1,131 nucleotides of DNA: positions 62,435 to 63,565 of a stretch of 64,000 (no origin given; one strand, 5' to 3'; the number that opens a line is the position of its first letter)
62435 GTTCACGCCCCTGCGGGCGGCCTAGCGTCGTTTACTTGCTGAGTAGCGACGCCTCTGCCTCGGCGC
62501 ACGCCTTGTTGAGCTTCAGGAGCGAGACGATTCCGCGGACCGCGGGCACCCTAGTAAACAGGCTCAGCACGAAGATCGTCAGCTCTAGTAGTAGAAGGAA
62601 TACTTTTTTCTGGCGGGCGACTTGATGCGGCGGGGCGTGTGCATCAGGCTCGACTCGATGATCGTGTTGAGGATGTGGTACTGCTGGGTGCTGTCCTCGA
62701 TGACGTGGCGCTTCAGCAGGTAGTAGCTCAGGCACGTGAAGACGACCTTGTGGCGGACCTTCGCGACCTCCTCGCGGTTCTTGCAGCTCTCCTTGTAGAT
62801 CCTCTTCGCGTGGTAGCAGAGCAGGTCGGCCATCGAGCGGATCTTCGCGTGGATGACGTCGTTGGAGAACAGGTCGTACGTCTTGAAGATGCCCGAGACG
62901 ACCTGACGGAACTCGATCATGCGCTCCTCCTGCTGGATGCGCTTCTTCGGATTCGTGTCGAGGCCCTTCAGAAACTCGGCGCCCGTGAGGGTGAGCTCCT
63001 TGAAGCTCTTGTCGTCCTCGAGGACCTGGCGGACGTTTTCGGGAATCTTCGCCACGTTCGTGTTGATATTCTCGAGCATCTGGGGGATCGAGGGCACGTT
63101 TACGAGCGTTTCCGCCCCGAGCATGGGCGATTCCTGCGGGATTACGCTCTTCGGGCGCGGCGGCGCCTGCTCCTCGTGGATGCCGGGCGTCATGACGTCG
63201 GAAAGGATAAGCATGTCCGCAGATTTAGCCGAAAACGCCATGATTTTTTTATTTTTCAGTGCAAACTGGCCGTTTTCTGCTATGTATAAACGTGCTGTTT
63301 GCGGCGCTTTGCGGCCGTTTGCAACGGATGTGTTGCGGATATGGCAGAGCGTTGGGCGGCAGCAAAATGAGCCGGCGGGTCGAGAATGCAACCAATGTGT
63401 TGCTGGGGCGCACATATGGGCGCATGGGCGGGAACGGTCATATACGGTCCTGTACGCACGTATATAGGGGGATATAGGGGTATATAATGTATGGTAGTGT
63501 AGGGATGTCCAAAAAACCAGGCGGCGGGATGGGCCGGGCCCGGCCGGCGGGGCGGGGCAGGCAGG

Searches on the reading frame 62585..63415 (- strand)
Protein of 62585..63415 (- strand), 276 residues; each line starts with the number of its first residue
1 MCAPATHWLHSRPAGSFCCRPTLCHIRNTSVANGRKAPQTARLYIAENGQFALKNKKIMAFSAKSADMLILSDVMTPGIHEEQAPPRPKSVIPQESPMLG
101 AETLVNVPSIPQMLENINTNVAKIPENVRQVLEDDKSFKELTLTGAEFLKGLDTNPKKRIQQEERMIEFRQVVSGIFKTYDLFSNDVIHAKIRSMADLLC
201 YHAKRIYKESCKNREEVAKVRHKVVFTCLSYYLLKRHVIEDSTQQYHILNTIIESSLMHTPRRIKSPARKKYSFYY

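Call 4: search_protein_families(library=pfam, proteins=[window:62585-63415:-], max_evalue=1)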
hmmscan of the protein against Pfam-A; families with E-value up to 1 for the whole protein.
window:62585-63415:- (276 aa): 0 families

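Call 35: search_protein_families(library=phrogs, proteins=[window:62585-63415:-], max_evalue=0.01)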
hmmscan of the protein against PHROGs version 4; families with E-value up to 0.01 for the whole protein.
window:62585-63415:- (276 aa): 0 families

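Call 69: search_solved_structures(query=A4, max_evalue=5, show_alignments=1)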
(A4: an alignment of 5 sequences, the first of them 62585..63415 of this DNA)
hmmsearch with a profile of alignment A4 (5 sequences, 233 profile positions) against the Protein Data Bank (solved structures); distinct sequences matched with E-value up to 5: 0.
